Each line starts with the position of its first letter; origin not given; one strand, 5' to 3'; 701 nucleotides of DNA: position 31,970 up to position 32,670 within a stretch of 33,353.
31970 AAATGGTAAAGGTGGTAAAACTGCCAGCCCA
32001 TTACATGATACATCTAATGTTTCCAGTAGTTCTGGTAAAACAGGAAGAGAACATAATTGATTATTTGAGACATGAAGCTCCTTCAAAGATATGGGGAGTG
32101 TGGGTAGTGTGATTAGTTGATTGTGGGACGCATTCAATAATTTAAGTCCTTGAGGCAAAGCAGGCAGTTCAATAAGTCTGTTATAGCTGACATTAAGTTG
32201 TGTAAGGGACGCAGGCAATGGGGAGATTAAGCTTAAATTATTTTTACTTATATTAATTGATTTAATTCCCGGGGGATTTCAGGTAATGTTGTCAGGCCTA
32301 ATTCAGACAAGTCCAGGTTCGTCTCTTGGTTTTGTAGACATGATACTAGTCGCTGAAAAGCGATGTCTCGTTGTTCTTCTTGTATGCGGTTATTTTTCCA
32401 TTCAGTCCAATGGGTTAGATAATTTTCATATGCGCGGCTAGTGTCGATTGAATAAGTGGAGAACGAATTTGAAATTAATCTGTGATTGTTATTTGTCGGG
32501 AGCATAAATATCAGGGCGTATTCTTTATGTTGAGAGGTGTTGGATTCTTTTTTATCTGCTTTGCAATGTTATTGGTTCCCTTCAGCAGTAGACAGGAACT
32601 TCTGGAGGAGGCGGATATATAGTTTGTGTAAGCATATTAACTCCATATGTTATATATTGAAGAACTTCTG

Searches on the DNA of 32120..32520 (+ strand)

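Call 47: search_dna_similar(query=window:32120-32520:+, collection=ecoli_genomes, mode=near, max_rows=8)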
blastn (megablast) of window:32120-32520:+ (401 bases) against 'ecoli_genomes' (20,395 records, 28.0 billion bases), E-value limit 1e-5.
Records with a match: 10; places in all: 10; records where one place covers at least 80% of the query: 10.
Genomes with a match: 10 of 5426; with a place that covers at least 80% of the query: 10. Places per genome that has any: lowest 1, median 1, highest 1. On chromosomes: 10 places; on plasmids: 0.
Best place of each record, by identity: >=99% 10.
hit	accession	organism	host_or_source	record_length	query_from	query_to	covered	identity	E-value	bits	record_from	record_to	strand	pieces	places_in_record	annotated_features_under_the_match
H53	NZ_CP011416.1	Escherichia coli strain CFSAN029787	Homo sapiens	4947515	1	401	100%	99.8%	0e+0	736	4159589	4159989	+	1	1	ipaHd: T3SS effector E3 ubiquitin-protein ligase IpaHd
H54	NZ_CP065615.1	Escherichia coli strain FDAARGOS_943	missing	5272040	1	401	100%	99.5%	0e+0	730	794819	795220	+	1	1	ipaHd: T3SS effector E3 ubiquitin-protein ligase IpaHd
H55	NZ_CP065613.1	Escherichia coli strain FDAARGOS_944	missing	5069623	1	401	100%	99.5%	0e+0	730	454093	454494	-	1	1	ipaHd: T3SS effector E3 ubiquitin-protein ligase IpaHd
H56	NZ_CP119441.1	Escherichia coli O121 strain 201805972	Homo sapiens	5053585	1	401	100%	99.5%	0e+0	730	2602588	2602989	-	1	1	ipaHd: T3SS effector E3 ubiquitin-protein ligase IpaHd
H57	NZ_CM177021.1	Escherichia coli strain RMDEC332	Homo sapiens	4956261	1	401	100%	99.5%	0e+0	730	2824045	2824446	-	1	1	ipaHd: T3SS effector E3 ubiquitin-protein ligase IpaHd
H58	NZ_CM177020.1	Escherichia coli strain RMDEC364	Homo sapiens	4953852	1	401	100%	99.5%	0e+0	730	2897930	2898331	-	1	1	ipaHd: T3SS effector E3 ubiquitin-protein ligase IpaHd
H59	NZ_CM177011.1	Escherichia coli strain VL40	Homo sapiens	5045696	1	401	100%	99.5%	0e+0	730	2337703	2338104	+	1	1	ipaHd: T3SS effector E3 ubiquitin-protein ligase IpaHd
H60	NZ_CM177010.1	Escherichia coli strain VL46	Homo sapiens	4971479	1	401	100%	99.5%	0e+0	730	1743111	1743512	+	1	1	ipaHd: T3SS effector E3 ubiquitin-protein ligase IpaHd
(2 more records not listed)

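Call 48: get_annotated_region(hit=H54, flank=1800)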
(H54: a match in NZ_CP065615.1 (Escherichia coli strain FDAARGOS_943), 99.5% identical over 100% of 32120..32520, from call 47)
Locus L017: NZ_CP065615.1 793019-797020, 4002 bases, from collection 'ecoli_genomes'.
description: Escherichia coli strain FDAARGOS_943 chromosome, complete genome
organism: Escherichia coli strain FDAARGOS_943 (NCBI taxid 562)
replicon: chromosome; assembly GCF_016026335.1
host: missing; source: missing; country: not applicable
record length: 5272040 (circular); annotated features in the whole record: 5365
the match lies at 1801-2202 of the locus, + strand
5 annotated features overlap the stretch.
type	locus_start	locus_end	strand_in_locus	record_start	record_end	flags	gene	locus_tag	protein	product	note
CDS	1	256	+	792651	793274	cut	-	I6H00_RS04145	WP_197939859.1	DUF4376 domain-containing protein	-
CDS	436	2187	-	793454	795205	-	ipaHd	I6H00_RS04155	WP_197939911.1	T3SS effector E3 ubiquitin-protein ligase IpaHd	-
CDS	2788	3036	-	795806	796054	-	-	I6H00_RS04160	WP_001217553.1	DinI-like family protein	-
CDS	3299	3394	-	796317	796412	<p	-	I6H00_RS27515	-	hypothetical protein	incomplete; partial in the middle of a contig; missing C-terminus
CDS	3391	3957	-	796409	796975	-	yecD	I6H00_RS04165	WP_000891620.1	hydrolase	-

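Call 49: get_annotated_region(hit=H53, flank=1800)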
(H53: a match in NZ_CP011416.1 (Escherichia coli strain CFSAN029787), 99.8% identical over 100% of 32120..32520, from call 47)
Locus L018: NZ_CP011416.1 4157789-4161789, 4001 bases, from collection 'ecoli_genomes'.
description: Escherichia coli strain CFSAN029787 chromosome, complete genome
organism: Escherichia coli strain CFSAN029787 (NCBI taxid 562)
replicon: chromosome; assembly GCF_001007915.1
host: Homo sapiens; source: stool; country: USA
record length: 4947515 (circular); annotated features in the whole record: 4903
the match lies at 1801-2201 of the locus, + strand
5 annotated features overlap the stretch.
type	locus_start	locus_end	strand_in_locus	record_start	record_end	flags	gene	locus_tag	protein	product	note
CDS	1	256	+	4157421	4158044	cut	-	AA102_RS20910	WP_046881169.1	DUF4376 domain-containing protein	-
CDS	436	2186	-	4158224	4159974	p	ipaHd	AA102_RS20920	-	T3SS effector E3 ubiquitin-protein ligase IpaHd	frameshifted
CDS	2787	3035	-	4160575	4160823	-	-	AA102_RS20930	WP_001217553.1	DinI-like family protein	-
CDS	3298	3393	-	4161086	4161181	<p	-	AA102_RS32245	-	hypothetical protein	incomplete; partial in the middle of a contig; missing C-terminus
CDS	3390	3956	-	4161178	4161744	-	yecD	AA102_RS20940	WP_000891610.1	hydrolase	-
